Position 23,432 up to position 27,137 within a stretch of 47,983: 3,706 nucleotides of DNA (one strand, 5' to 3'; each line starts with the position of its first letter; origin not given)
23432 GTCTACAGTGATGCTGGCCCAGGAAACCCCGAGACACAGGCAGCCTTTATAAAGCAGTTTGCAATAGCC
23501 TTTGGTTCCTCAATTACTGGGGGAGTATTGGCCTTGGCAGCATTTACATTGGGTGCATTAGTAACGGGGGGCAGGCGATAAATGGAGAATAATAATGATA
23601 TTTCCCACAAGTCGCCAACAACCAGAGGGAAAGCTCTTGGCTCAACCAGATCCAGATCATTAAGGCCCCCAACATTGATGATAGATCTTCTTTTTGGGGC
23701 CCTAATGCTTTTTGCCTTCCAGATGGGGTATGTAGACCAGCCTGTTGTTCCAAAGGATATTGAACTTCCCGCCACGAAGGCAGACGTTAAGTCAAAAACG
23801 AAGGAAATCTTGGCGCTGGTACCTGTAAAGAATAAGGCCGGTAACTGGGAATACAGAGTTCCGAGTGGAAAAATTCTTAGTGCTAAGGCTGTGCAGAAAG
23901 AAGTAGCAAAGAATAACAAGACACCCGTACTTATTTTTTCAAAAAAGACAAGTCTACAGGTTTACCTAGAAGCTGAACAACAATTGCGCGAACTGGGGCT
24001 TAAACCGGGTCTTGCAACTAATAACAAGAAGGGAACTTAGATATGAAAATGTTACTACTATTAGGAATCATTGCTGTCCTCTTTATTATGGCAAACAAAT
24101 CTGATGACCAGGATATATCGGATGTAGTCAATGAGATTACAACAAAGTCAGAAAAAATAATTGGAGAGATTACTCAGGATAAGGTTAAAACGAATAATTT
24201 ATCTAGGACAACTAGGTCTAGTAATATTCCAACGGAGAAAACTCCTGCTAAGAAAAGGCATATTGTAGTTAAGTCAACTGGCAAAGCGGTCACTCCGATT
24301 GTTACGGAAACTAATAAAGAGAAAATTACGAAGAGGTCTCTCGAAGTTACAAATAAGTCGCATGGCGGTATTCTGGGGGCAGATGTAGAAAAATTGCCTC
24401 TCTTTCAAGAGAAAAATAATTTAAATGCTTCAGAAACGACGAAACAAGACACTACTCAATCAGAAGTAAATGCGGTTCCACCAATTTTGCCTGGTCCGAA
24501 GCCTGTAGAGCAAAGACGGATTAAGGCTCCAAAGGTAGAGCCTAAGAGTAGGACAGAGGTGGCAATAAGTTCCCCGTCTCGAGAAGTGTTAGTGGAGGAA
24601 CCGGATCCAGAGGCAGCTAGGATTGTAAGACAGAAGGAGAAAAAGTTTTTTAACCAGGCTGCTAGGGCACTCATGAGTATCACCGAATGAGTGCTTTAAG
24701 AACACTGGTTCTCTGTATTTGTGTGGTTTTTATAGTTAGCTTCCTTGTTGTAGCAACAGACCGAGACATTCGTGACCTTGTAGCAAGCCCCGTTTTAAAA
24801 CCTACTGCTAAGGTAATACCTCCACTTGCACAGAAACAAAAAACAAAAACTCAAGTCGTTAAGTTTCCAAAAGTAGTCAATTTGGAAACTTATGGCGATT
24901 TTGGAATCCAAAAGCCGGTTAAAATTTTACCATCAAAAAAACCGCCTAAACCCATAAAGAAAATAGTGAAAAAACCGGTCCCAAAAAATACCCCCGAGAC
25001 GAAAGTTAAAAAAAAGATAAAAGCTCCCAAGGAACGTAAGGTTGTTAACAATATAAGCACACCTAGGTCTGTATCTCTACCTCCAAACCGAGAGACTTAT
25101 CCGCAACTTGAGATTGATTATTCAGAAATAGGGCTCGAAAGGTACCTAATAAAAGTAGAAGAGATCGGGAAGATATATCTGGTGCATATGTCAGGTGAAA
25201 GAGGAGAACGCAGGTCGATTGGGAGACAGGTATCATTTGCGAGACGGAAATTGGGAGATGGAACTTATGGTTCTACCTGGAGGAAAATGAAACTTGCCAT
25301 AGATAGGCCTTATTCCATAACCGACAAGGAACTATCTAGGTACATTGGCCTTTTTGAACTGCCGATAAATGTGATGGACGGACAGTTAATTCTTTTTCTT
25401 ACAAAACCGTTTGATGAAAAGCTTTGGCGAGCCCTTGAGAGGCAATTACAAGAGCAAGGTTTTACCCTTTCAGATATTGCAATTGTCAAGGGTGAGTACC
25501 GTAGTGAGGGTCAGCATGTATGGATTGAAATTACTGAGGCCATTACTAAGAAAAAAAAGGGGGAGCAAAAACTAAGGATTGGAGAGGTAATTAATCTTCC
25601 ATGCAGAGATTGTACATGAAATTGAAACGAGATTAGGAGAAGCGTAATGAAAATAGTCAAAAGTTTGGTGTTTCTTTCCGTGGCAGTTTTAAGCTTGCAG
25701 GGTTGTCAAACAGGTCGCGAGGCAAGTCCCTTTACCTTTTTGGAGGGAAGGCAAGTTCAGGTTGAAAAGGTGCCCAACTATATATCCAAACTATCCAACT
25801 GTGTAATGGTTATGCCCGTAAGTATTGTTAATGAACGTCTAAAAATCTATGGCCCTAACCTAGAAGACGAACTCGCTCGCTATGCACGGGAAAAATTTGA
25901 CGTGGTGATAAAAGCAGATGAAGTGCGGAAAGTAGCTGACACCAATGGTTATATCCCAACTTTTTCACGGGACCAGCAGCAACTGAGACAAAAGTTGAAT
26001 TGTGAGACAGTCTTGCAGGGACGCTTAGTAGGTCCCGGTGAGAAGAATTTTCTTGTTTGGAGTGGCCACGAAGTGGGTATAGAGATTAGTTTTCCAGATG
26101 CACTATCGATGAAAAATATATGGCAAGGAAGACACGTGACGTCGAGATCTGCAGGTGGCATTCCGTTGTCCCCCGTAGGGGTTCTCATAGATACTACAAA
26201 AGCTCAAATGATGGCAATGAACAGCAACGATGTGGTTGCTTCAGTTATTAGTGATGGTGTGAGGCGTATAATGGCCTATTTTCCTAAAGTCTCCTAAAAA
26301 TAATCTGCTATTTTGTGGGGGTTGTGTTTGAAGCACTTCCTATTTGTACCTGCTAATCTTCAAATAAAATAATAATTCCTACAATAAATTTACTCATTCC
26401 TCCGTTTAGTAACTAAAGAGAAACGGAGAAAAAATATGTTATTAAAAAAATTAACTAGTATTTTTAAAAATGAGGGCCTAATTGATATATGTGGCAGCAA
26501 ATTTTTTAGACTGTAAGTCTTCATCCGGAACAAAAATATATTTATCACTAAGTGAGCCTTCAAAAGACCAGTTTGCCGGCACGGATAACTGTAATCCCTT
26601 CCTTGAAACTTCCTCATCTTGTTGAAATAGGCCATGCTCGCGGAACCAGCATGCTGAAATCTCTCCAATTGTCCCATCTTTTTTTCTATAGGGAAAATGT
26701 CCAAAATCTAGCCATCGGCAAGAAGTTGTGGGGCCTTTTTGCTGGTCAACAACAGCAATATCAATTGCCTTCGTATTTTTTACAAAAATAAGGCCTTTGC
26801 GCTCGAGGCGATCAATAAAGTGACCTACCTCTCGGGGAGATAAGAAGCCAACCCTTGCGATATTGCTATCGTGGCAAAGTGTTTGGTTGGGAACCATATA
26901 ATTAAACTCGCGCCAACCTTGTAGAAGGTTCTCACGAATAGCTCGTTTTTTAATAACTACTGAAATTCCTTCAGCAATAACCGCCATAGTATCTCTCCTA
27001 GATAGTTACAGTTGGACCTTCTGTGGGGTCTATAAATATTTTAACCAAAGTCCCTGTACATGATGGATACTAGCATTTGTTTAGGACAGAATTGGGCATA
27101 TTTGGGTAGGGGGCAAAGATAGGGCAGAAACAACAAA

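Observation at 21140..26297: Eight-gene translationally coupled envelope operon on a miniature ExbB/ExbD-type proton channel, lacking TonB C-domain, TonB-dependent receptor and Tol-Pal partners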

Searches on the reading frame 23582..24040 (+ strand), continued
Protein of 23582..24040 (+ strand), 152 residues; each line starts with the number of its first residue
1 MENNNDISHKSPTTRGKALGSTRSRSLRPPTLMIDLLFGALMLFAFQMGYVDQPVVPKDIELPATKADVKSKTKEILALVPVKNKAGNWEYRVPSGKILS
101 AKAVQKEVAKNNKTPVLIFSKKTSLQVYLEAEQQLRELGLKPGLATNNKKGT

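Call 72: search_dna_similar(query=window:23582-24040:+, collection=plasmids, mode=protein, max_evalue=0.001)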
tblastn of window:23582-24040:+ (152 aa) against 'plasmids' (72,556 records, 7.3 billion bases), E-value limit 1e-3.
No match.

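Call 73: find_related_loci(query=A5, collection=metagenome_contigs, flank=10000)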
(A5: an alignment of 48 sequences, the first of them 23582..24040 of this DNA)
Query A5 (152 aa) in metagenome_contigs; peptide patterns used: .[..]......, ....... (x = any residue, [..] = any of these).
304 stretches matched a pattern; 51 encode a relative of the query (tblastn E <= 1e-3); 51 distinct loci.
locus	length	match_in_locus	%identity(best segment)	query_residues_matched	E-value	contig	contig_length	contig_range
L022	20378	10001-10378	60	26-151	2e-49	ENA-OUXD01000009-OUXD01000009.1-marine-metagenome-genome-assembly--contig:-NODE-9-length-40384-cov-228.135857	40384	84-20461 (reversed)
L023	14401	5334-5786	49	1-151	2e-43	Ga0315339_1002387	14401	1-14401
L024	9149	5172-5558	54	23-152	4e-43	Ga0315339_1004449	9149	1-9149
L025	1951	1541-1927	54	23-152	2e-42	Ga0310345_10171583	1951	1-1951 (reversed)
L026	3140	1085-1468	53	26-152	8e-38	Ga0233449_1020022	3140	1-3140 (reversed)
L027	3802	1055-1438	53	26-152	8e-38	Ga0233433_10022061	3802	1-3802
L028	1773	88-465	54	26-151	2e-37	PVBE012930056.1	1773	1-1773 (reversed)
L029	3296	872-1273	51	20-152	7e-37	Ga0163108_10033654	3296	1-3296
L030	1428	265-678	49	19-151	2e-37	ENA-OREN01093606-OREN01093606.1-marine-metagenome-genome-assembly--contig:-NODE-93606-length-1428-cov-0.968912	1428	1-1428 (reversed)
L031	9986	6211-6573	55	26-145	2e-36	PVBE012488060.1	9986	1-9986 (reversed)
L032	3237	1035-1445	47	16-151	4e-36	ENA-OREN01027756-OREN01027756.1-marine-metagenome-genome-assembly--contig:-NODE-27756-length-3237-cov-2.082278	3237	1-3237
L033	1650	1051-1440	48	23-151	1e-35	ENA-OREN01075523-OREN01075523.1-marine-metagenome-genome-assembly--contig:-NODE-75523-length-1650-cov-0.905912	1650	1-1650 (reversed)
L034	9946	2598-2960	54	26-145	1e-35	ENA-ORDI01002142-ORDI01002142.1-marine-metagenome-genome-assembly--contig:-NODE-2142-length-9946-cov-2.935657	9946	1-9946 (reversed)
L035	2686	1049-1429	55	26-152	1e-35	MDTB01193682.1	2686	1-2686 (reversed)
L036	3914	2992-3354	53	26-145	3e-35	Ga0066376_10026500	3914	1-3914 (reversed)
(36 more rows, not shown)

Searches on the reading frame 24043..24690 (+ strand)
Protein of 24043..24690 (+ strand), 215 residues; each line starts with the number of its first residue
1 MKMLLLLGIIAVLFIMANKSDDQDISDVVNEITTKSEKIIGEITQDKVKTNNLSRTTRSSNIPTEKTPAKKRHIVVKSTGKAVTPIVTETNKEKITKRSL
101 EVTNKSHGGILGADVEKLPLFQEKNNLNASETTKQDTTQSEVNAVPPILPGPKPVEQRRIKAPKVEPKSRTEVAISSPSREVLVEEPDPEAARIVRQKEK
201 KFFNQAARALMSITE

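Call 3: search_protein_families(library=pfam, proteins=[window:24043-24690:+], max_evalue=1)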
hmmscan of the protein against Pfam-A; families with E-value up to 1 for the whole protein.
window:24043-24690:+ (215 aa): 3 families
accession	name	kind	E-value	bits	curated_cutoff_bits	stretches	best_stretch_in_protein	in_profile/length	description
PF11294.13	DUF3095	-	0.041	13.4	22.2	1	8-89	189-271/378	Protein of unknown function (DUF3095)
PF10991.15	Enc34_ssDNA-bd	-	0.095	12.8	26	1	15-99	32-115/176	Enterobacter phage Enc34, ssDNA-binding protein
PF11099.14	M11L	-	0.12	13.1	26.9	1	6-54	87-137/160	Apoptosis regulator M11L like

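Call 4: search_protein_families(library=ncbifam, proteins=[window:24043-24690:+], max_evalue=1)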
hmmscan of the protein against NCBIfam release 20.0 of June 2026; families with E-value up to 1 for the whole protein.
window:24043-24690:+ (215 aa): 1 family
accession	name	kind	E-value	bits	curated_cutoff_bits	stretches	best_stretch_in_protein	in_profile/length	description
NF033713.1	DbpA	equivalog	0.031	14.5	210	1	2-98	6-104/166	decorin-binding protein DbpA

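Call 5: search_protein_families(library=padloc, proteins=[window:24043-24690:+], max_evalue=1)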
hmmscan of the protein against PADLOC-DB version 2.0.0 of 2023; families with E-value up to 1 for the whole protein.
window:24043-24690:+ (215 aa): 0 families

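Call 35: search_protein_families(library=phrogs, proteins=[window:24043-24690:+], max_evalue=0.1)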
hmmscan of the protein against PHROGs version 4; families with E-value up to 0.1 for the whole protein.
window:24043-24690:+ (215 aa): 0 families

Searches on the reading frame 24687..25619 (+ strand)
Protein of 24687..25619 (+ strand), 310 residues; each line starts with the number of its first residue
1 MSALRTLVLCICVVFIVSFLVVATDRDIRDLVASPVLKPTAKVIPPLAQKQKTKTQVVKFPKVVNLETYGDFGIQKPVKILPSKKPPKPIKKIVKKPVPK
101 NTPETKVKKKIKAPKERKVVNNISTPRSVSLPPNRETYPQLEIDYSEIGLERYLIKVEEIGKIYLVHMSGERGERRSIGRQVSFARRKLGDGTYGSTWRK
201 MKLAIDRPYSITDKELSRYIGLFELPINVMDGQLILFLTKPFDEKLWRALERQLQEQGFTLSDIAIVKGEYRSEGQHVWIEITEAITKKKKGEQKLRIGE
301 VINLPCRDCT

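Call 3: search_protein_families(library=pfam, proteins=[window:24687-25619:+], max_evalue=1)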
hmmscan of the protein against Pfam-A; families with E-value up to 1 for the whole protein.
window:24687-25619:+ (310 aa): 3 families
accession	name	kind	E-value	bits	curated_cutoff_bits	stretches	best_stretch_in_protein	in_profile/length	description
PF14217.11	DUF4327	-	0.017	15.7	27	1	233-263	23-53/67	Domain of unknown function (DUF4327)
PF20442.3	BrxL_N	-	0.035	14.5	28.2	0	89-126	49-86/132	BREX system Lon protease-like protein BrxL N-terminal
PF06804.17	Lipoprotein_18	-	0.12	11.7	25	1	230-301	217-291/323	NlpB/DapX lipoprotein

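Call 4: search_protein_families(library=ncbifam, proteins=[window:24687-25619:+], max_evalue=1)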
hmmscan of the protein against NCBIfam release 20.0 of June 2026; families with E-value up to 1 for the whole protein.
window:24687-25619:+ (310 aa): 0 families

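Call 5: search_protein_families(library=padloc, proteins=[window:24687-25619:+], max_evalue=1)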
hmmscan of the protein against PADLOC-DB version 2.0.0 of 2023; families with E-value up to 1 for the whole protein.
window:24687-25619:+ (310 aa): 1 family
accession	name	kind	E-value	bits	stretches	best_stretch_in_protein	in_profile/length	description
PDLC01824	CARF2--CARF_HEPN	-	0.038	11.5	1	231-289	40-96/376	-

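Call 33: search_solved_structures(query=A4, max_evalue=10, show_alignments=1)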
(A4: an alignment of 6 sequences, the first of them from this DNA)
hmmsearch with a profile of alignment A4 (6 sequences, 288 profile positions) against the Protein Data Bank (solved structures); distinct sequences matched with E-value up to 10: 2.
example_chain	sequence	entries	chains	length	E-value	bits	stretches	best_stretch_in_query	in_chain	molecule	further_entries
6co7_A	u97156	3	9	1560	1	12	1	2-80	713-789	Predicted protein | Transient receptor potential cation channel subfamily M member-like 2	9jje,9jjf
8ii8_A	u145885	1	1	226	1.9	11.1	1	67-131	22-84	Chromoprotein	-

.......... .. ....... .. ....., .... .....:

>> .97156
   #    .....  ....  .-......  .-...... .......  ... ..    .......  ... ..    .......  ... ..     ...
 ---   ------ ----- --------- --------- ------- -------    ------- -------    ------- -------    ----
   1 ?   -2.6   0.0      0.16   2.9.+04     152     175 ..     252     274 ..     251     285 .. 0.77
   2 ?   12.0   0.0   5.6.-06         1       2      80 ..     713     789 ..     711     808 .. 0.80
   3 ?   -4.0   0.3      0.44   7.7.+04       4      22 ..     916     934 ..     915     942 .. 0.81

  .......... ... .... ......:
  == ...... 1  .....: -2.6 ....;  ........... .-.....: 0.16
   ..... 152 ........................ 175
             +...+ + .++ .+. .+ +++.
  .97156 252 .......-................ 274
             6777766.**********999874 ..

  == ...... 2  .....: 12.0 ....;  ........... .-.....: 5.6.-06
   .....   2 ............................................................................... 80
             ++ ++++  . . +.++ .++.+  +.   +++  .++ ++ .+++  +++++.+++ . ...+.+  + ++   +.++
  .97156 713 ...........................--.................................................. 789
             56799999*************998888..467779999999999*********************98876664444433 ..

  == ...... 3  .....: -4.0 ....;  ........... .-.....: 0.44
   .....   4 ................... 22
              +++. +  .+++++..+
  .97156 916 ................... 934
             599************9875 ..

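Call 35: search_protein_families(library=phrogs, proteins=[window:24687-25619:+], max_evalue=0.1)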
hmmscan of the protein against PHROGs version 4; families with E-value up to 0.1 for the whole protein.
window:24687-25619:+ (310 aa): 0 families

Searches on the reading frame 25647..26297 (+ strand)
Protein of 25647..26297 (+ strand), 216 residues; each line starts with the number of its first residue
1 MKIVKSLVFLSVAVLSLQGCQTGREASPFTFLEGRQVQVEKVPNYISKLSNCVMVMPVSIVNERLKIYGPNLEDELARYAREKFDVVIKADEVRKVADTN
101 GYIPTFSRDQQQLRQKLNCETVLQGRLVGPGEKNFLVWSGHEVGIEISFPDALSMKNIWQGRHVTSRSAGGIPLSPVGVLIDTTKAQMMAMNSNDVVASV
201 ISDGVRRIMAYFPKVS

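Call 3: search_protein_families(library=pfam, proteins=[window:25647-26297:+], max_evalue=1)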
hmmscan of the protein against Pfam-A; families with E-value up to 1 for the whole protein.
window:25647-26297:+ (216 aa): 1 family
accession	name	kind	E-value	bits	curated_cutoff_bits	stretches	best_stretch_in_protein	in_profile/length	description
PF05643.16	GNA1162-like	-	0.0076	16.3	25.9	0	110-192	73-156/185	Putative lipoprotein GNA1162-like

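Call 4: search_protein_families(library=ncbifam, proteins=[window:25647-26297:+], max_evalue=1)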
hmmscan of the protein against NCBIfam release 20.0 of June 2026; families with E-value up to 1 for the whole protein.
window:25647-26297:+ (216 aa): 1 family
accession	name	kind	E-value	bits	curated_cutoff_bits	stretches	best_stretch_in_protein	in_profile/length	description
NF038104.1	lipo_NF038104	hypoth_equivalog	0.38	10.5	50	1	1-20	1-20/63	NF038104 family lipoprotein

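Call 5: search_protein_families(library=padloc, proteins=[window:25647-26297:+], max_evalue=1)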
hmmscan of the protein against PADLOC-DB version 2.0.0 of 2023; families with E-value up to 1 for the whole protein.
window:25647-26297:+ (216 aa): 0 families

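Call 32: search_solved_structures(query=A3, max_evalue=10, show_alignments=1)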
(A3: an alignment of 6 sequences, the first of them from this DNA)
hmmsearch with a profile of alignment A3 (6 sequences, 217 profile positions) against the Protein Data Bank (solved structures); distinct sequences matched with E-value up to 10: 2.
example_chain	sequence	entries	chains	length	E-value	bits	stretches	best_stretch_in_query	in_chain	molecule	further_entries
4hrv_A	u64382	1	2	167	0.0072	19.1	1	48-183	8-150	Putative lipoprotein GNA1162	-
7ldg_B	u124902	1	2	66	0.65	12.7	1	75-119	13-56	Breast cancer type 2 susceptibility protein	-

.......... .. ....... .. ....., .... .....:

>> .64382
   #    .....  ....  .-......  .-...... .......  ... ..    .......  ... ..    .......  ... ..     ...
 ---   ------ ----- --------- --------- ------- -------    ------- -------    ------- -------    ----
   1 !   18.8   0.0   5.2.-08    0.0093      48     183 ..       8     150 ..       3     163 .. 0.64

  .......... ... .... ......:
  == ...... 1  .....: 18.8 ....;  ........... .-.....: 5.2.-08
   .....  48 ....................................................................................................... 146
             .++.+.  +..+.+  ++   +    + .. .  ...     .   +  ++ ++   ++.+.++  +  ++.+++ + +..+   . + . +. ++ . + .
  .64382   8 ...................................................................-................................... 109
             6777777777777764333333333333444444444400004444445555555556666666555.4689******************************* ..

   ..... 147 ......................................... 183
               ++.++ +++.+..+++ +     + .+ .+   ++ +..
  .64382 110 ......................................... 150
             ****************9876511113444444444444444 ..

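Call 35: search_protein_families(library=phrogs, proteins=[window:25647-26297:+], max_evalue=0.1)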
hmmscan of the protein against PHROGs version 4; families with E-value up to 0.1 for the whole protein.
window:25647-26297:+ (216 aa): 0 families

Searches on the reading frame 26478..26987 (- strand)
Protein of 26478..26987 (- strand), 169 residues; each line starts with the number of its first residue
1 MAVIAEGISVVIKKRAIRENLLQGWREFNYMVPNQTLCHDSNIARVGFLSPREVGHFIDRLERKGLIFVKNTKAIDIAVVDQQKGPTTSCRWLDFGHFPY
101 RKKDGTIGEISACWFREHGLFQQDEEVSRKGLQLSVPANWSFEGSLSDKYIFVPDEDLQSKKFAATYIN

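Call 23: search_protein_families(library=pfam, proteins=[window:26478-26987:-], max_evalue=0.01)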
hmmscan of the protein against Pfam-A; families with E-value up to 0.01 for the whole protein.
window:26478-26987:- (169 aa): 1 family
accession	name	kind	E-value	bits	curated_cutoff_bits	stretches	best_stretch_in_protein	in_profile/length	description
PF01726.22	LexA_DNA_bind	-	0.0048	17.1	23.7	1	45-74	34-63/65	LexA DNA binding domain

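Call 95: search_protein_families(library=padloc, proteins=[window:26478-26987:-], max_evalue=0.001)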
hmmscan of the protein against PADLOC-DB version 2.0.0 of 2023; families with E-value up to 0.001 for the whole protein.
window:26478-26987:- (169 aa): 0 families
